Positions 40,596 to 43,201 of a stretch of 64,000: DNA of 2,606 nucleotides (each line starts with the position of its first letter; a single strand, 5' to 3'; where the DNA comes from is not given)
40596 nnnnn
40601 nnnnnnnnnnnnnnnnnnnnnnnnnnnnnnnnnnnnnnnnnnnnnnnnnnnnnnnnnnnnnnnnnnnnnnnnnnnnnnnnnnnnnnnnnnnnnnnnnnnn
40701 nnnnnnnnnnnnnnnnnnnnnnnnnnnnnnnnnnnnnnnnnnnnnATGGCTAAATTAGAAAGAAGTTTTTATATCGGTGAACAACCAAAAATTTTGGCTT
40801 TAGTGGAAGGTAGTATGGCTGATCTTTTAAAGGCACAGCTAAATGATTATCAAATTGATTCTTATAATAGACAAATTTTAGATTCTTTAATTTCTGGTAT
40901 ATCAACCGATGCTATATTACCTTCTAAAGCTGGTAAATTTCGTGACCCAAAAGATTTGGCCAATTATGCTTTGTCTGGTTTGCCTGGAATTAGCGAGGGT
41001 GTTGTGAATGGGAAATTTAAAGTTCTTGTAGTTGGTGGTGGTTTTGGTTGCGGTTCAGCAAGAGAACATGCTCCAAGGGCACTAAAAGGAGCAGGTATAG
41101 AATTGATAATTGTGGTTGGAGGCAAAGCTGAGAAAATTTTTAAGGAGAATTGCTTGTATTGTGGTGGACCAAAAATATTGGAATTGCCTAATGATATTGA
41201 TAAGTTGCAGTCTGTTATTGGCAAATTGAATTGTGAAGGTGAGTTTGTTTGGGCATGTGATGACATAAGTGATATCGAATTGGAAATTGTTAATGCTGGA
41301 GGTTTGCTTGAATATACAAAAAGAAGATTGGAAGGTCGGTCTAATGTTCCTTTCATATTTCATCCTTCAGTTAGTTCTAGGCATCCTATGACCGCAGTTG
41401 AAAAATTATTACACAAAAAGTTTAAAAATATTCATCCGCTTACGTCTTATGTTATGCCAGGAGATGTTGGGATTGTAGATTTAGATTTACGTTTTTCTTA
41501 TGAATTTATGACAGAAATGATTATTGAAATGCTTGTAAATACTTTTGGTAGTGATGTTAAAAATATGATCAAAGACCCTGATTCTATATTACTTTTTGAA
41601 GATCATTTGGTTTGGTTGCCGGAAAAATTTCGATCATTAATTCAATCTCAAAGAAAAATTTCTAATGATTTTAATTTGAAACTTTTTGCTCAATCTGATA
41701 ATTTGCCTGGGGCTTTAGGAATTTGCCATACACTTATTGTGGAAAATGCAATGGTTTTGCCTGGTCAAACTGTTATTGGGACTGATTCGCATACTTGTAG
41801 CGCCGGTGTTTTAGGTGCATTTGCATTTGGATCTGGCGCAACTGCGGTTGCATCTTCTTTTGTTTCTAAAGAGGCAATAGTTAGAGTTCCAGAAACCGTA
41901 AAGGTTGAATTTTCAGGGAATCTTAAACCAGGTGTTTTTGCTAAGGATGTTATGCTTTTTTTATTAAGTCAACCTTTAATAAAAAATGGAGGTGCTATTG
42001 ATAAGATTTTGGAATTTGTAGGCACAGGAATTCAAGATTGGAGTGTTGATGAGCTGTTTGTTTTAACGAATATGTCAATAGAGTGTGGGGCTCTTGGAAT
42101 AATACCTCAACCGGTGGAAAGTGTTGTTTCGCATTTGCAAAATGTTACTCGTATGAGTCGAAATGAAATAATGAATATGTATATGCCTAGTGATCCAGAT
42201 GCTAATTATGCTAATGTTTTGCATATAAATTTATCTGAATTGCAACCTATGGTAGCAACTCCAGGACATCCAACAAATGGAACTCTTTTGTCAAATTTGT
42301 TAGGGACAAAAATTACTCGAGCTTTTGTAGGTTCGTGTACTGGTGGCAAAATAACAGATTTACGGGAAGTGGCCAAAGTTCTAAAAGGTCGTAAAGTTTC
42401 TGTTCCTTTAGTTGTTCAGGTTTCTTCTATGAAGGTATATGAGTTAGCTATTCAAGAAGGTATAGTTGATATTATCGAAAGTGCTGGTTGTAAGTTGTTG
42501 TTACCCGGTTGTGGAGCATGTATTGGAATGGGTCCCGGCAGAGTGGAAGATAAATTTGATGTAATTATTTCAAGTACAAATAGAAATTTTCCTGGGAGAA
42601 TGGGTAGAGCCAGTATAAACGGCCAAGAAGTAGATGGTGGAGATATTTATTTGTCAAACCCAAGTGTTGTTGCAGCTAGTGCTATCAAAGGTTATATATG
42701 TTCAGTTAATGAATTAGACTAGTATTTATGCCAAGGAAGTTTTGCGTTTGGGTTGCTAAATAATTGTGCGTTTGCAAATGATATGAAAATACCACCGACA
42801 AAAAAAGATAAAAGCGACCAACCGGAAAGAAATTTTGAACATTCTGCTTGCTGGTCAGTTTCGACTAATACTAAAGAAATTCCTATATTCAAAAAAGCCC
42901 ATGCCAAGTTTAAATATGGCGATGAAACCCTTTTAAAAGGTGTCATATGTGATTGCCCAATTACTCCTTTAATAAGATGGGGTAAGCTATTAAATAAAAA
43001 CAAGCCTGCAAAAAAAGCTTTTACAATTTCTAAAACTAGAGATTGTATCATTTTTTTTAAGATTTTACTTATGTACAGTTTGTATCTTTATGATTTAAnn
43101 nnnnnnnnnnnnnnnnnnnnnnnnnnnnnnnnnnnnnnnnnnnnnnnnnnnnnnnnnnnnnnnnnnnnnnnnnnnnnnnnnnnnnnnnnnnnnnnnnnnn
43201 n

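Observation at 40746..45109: Permuted fused LeuD-LeuC-like hydro-lyase + unknown 265-aa protein + LeuA/CimA-like synthase, without a dehydrogenase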

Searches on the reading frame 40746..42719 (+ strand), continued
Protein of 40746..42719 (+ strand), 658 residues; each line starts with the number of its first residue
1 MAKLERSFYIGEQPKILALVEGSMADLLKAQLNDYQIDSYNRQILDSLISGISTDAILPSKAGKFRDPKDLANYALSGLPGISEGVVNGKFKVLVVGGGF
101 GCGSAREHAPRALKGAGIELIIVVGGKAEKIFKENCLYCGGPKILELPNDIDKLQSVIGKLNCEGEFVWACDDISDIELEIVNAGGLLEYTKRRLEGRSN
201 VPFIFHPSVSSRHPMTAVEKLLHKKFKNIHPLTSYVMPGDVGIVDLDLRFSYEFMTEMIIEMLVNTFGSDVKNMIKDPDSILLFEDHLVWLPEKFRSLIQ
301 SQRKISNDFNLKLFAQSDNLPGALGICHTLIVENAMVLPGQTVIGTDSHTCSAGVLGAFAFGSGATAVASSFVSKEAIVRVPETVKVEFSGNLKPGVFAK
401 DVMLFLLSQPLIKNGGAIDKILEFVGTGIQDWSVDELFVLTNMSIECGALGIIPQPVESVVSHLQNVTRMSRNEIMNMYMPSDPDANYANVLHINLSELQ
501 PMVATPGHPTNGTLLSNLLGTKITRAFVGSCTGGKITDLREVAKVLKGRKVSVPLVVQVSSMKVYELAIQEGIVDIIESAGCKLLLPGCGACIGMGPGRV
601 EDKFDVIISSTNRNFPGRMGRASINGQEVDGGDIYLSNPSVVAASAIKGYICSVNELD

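Call 64: search_protein_families(library=ncbifam, proteins=[L001:14343-15479:+, L009:12741-13913:+, L007:9057-9983:+, L007:13519-13917:+, L009:15235-15636:+, L007:12009-13358:-, L009:13896-15155:-, L093:9605-10864:+, L093:6359-7531:+], max_evalue=0.00001)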
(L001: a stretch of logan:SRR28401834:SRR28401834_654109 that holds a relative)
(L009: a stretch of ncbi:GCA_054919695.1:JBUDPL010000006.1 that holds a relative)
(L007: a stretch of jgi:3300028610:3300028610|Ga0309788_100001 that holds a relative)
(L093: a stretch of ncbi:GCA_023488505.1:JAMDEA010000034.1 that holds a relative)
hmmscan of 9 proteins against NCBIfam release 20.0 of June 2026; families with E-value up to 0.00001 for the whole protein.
L001:14343-15479:+ (379 aa): 80 families (the best 25 are shown)
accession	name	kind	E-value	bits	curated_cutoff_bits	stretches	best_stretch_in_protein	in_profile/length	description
NF041091.1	asp_aminotase_Arch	equivalog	2.5e-66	224.1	550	1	29-378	20-375/376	aspartate aminotransferase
NF041364.1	GntC_guanitoxin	equivalog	3.8e-60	203.7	415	1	53-373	15-352/356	guanitoxin biosynthesis PLP-dependent (S)-gamma-hydroxy-L-arginine cyclodehydratase GntC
NF005305.0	PRK06836.1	equivalog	1e-58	199.5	376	1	37-376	35-389/396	pyridoxal phosphate-dependent aminotransferase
NF004975.0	PRK06348.1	equivalog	2.1e-56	191.6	549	1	22-347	15-350/384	pyridoxal phosphate-dependent aminotransferase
NF005817.0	PRK07683.1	equivalog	3.2e-55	187.4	575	1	25-376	17-379/387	aminotransferase A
NF006229.0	PRK08361.1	equivalog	4.2e-52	177.5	624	1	26-377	23-387/391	aspartate aminotransferase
NF006230.0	PRK08363.1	equivalog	2.4e-49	168.2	534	1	24-326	18-335/398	alanine aminotransferase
NF005816.0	PRK07682.1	equivalog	6e-46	156.8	620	1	25-328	18-329/390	aminotransferase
NF004621.0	PRK05957.1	equivalog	4.7e-44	150.7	498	1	52-377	43-382/389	pyridoxal phosphate-dependent aminotransferase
NF005601.0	PRK07337.1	equivalog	6.3e-44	150.6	496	1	23-378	22-392/394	pyridoxal phosphate-dependent aminotransferase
NF004769.0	PRK06107.1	equivalog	2e-43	148.7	617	1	29-327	26-333/402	aspartate transaminase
NF005588.0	PRK07309.1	equivalog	3.3e-43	148.1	576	1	37-378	31-386/391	pyridoxal phosphate-dependent aminotransferase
NF004770.0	PRK06108.1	subfamily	3.9e-43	147.7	422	1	26-378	26-392/396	pyridoxal phosphate-dependent aminotransferase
NF005744.0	PRK07568.1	subfamily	5e-43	147.4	389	1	31-323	25-323/398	pyridoxal phosphate-dependent aminotransferase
NF006514.0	PRK08960.1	equivalog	8.5e-42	143.3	554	1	24-375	20-382/388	pyridoxal phosphate-dependent aminotransferase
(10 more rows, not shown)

L009:12741-13913:+ (391 aa): 72 families (the best 25 are shown)
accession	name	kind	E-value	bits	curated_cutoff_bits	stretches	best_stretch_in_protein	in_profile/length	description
NF005305.0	PRK06836.1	equivalog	2.9e-122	408.7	376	1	9-387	8-392/396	pyridoxal phosphate-dependent aminotransferase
NF041364.1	GntC_guanitoxin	equivalog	5e-63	213.2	415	1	33-384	3-355/356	guanitoxin biosynthesis PLP-dependent (S)-gamma-hydroxy-L-arginine cyclodehydratase GntC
NF041091.1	asp_aminotase_Arch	equivalog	3.4e-60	203.9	550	1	30-384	29-373/376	aspartate aminotransferase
NF005817.0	PRK07683.1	equivalog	3.2e-49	167.7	575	1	7-385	7-380/387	aminotransferase A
NF005744.0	PRK07568.1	subfamily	2.3e-48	165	389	1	33-382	35-386/398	pyridoxal phosphate-dependent aminotransferase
NF005588.0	PRK07309.1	equivalog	1.6e-47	162.3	576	1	2-384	5-384/391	pyridoxal phosphate-dependent aminotransferase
NF004621.0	PRK05957.1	equivalog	2.3e-46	158.3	498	1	34-386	31-380/389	pyridoxal phosphate-dependent aminotransferase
NF004975.0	PRK06348.1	equivalog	2.6e-46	158.4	549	1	9-385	10-382/384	pyridoxal phosphate-dependent aminotransferase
NF005816.0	PRK07682.1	equivalog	1.3e-45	155.8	620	1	10-385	11-382/390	aminotransferase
NF006569.0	PRK09082.1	subfamily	4.2e-45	154.5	420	1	40-384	38-385/386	methionine aminotransferase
NF004770.0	PRK06108.1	subfamily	1.5e-44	152.4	422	1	10-384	18-390/396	pyridoxal phosphate-dependent aminotransferase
TIGR01265.1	tyr_nico_aTase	subfamily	2.7e-43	148.5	292.45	1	16-385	15-398/403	tyrosine/nicotianamine family aminotransferase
NF006488.0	PRK08912.1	equivalog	2.7e-40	138.5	498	1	26-385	24-383/387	aminotransferase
TIGR01264.1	tyr_amTase_E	equivalog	1.1e-39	136.4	474.25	1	33-385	36-398/403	tyrosine transaminase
NF006229.0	PRK08361.1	equivalog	2e-39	135.7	624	1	11-384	16-386/391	aspartate aminotransferase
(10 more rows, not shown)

L007:9057-9983:+ (309 aa): 20 families
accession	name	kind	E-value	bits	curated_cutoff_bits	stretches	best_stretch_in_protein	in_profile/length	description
NF005146.0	PRK06606.1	equivalog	6.8e-101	337.2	279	1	8-308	8-306/307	branched-chain amino acid transaminase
TIGR01122.1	ilvE_I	equivalog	4.4e-91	305.2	245.55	1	10-307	1-297/298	branched-chain-amino-acid transaminase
NF006185.0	PRK08320.1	subfamily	1.6e-59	201.5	363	1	7-296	3-285/292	branched-chain amino acid aminotransferase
NF005726.0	PRK07544.1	equivalog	2.8e-48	164.5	396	1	9-297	13-291/295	branched-chain amino acid aminotransferase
NF009126.0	PRK12479.1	equivalog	4.5e-44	150.8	518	1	9-290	6-280/299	branched-chain-amino-acid transaminase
NF009897.0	PRK13357.1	equivalog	8.7e-40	136.6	307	1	14-308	48-357/358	branched-chain amino acid aminotransferase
NF009896.0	PRK13356.1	equivalog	6.9e-39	133.7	262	1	5-295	6-284/287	branched-chain amino acid aminotransferase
TIGR01123.1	ilvE_II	equivalog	2.6e-37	128.5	250.05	1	22-306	13-311/313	branched-chain-amino-acid transaminase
NF005209.0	PRK06680.1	subfamily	2.1e-36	125.3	320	1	169-295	156-282/286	D-amino-acid transaminase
NF005800.0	PRK07650.1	equivalog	8.9e-35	120.3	308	1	9-296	3-278/290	aminodeoxychorismate lyase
TIGR01121.1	D_amino_aminoT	equivalog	2.1e-32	112.4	277.45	1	170-292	152-273/276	D-amino-acid transaminase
NF004761.0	PRK06092.1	equivalog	8.1e-24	84.3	260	1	171-279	149-257/268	aminodeoxychorismate lyase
TIGR03461.1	pabC_Proteo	equivalog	1.1e-23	83.8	176.85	1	172-277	148-253/262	aminodeoxychorismate lyase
NF009066.0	PRK12400.1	equivalog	3.6e-23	82.4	538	1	59-292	53-280/290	D-amino-acid transaminase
NF005888.0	PRK07849.1-3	equivalog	3.7e-17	62.2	273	1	171-274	170-274/298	aminodeoxychorismate lyase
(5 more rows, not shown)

L007:13519-13917:+ (133 aa): 1 family
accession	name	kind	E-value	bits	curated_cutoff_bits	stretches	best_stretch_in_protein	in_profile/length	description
NF007275.0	PRK09732.1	equivalog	4e-06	26.7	246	1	11-133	16-133/134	hypothetical protein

L009:15235-15636:+ (134 aa): 1 family
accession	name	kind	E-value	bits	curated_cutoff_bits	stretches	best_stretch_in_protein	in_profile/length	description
NF007275.0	PRK09732.1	equivalog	7.1e-13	48.5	246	1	7-132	11-132/134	hypothetical protein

L007:12009-13358:- (450 aa): 18 families
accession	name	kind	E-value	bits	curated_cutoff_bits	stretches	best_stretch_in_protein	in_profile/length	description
TIGR02660.1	nifV_homocitr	equivalog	1.9e-38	132.7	462.9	1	42-347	9-295/365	homocitrate synthase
TIGR02090.1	LEU1_arch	subfamily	8.5e-34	117.2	484.75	1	65-347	31-294/363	isopropylmalate/citramalate/homocitrate synthases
NF002085.0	PRK00915.1-2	subfamily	4.3e-33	114.8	517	1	112-342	86-302/504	2-isopropylmalate synthase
TIGR02146.1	LysS_fung_arch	equivalog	1.8e-29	103.1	413.55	1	133-344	88-289/344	homocitrate synthase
NF002086.0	PRK00915.1-3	equivalog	9.1e-28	97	532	1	87-344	58-308/516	2-isopropylmalate synthase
NF041069.1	IPMS_Sufob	equivalog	1.1e-27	97.4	600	1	42-339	8-288/371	isopropylmalate synthase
NF002088.0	PRK00915.1-5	equivalog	1.7e-25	89.5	697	1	35-344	4-305/514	2-isopropylmalate synthase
TIGR00973.1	leuA_bact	equivalog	4.8e-25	88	598.7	1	41-344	8-303/494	2-isopropylmalate synthase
NF002087.0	PRK00915.1-4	equivalog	2e-23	82.7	729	1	129-345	96-309/516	2-isopropylmalate synthase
NF002084.0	PRK00915.1-1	equivalog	1.6e-21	76.4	748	1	42-346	12-308/523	2-isopropylmalate synthase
TIGR00977.1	citramal_synth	equivalog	1.9e-21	76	450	1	180-423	151-362/526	citramalate synthase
NF042433.1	CitmalDyn_Leptosp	equivalog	5.7e-16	58.2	950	1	150-288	121-254/514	(R)-citramalate synthase CimA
NF006049.0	PRK08195.1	subfamily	1.3e-12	47.4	229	1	158-297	123-255/344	4-hyroxy-2-oxovalerate/4-hydroxy-2-oxopentanoic acid aldolase,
TIGR03217.1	4OH_2_O_val_ald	equivalog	2.2e-11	43.5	286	1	160-291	120-244/334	4-hydroxy-2-oxovalerate aldolase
NF002991.1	PRK03739.1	subfamily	3.5e-11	42.5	455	1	207-388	208-374/550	2-isopropylmalate synthase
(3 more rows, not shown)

L009:13896-15155:- (420 aa): 24 families
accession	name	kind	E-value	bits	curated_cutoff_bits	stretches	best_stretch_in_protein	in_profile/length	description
NF002085.0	PRK00915.1-2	subfamily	2.1e-60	204.9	517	1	28-415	6-375/504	2-isopropylmalate synthase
NF002086.0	PRK00915.1-3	equivalog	3.2e-59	200.8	532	1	34-416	5-381/516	2-isopropylmalate synthase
TIGR00973.1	leuA_bact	equivalog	2.4e-58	197.8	598.7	1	36-403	2-360/494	2-isopropylmalate synthase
NF002088.0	PRK00915.1-5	equivalog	3.2e-57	194.2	697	1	34-404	2-363/514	2-isopropylmalate synthase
TIGR02660.1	nifV_homocitr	equivalog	6.6e-57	193.4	462.9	1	36-404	2-349/365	homocitrate synthase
TIGR02090.1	LEU1_arch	subfamily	2.1e-55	188.3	484.75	1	36-406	1-353/363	isopropylmalate/citramalate/homocitrate synthases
NF002087.0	PRK00915.1-4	equivalog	4.4e-52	177.3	729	1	35-403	6-366/516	2-isopropylmalate synthase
TIGR02146.1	LysS_fung_arch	equivalog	5e-51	174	413.55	1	39-402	2-344/344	homocitrate synthase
NF002084.0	PRK00915.1-1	equivalog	2.1e-50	171.8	748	1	34-342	3-310/523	2-isopropylmalate synthase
NF041069.1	IPMS_Sufob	equivalog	4.1e-50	171.1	600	1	36-414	1-363/371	isopropylmalate synthase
NF042434.1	IPMS_Lepto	equivalog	1.7e-34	119.4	500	1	34-403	4-369/374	2-isopropylmalate synthase LeuA2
TIGR00977.1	citramal_synth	equivalog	1.4e-31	109.4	450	1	36-403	2-365/526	citramalate synthase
NF042433.1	CitmalDyn_Leptosp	equivalog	1.8e-29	102.7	950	1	35-416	7-380/514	(R)-citramalate synthase CimA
NF002991.1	PRK03739.1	subfamily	2.7e-27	95.7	455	1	43-402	34-411/550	2-isopropylmalate synthase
NF006049.0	PRK08195.1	subfamily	1.8e-19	70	229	1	169-342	132-300/344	4-hyroxy-2-oxovalerate/4-hydroxy-2-oxopentanoic acid aldolase,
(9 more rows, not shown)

L093:9605-10864:+ (420 aa): 19 families
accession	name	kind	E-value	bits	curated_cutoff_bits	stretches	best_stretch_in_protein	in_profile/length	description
NF002085.0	PRK00915.1-2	subfamily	2.1e-46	158.8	517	1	47-412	35-376/504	2-isopropylmalate synthase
TIGR02660.1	nifV_homocitr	equivalog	4.1e-42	144.8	462.9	1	32-399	10-348/365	homocitrate synthase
TIGR02146.1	LysS_fung_arch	equivalog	3.8e-41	141.5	413.55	1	134-394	97-340/344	homocitrate synthase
TIGR02090.1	LEU1_arch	subfamily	1e-38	133.4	484.75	1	140-397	105-345/363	isopropylmalate/citramalate/homocitrate synthases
NF002088.0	PRK00915.1-5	equivalog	5.1e-38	130.8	697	1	59-389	37-353/514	2-isopropylmalate synthase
NF041069.1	IPMS_Sufob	equivalog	1.4e-36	126.6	600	1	31-398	8-348/371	isopropylmalate synthase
NF002086.0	PRK00915.1-3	equivalog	1.5e-36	126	532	1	32-389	15-356/516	2-isopropylmalate synthase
TIGR00973.1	leuA_bact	equivalog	1.6e-34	119.3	598.7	1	32-389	10-351/494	2-isopropylmalate synthase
NF002087.0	PRK00915.1-4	equivalog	3.9e-30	104.8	729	1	141-389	116-356/516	2-isopropylmalate synthase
TIGR00977.1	citramal_synth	equivalog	1e-27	96.7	450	1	172-383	150-348/526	citramalate synthase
NF002084.0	PRK00915.1-1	equivalog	5e-27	94.6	748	1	59-384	38-349/523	2-isopropylmalate synthase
NF042433.1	CitmalDyn_Leptosp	equivalog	8.5e-26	90.6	950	1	143-393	121-358/514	(R)-citramalate synthase CimA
NF006049.0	PRK08195.1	subfamily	9.2e-23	80.8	229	1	152-286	124-255/344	4-hyroxy-2-oxovalerate/4-hydroxy-2-oxopentanoic acid aldolase,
NF042434.1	IPMS_Lepto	equivalog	4.6e-20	71.9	500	1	183-398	163-368/374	2-isopropylmalate synthase LeuA2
NF002991.1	PRK03739.1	subfamily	1.3e-19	70.3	455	1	229-358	239-369/550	2-isopropylmalate synthase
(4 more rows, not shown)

L093:6359-7531:+ (391 aa): 0 families
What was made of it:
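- An aminotransferase is present in 4 of 9 loci, and one is a bona fide IlvE (call 64).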

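Call 91: search_protein_families(library=padloc, proteins=[window:40746-42719:+], max_evalue=0.001)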
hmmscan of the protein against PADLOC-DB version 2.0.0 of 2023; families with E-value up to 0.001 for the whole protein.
window:40746-42719:+ (658 aa): 0 families

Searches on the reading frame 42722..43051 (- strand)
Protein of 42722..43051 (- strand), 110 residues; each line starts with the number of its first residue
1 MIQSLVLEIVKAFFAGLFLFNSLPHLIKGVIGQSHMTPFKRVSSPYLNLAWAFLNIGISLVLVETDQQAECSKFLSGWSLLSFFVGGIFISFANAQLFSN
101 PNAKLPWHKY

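Call 3: search_protein_families(library=pfam, proteins=[window:42722-43051:-], max_evalue=0.1)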
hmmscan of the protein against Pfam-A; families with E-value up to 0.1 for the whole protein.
window:42722-43051:- (110 aa): 0 families

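Call 4: search_protein_families(library=ncbifam, proteins=[window:42722-43051:-], max_evalue=0.1)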
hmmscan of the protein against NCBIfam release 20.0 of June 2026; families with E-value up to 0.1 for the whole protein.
window:42722-43051:- (110 aa): 0 families

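Call 91: search_protein_families(library=padloc, proteins=[window:42722-43051:-], max_evalue=0.001)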
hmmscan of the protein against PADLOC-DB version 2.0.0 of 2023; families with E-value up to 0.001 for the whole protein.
window:42722-43051:- (110 aa): 0 families

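Call 92: search_protein_families(library=phrogs, proteins=[window:42722-43051:-], max_evalue=0.001)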
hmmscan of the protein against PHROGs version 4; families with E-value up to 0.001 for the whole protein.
window:42722-43051:- (110 aa): 0 families
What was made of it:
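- Tried and rejected: Anti-phage defence or phage origin: no PADLOC or PHROG matches beyond generic kinase and receiver domains (calls 91, 92).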
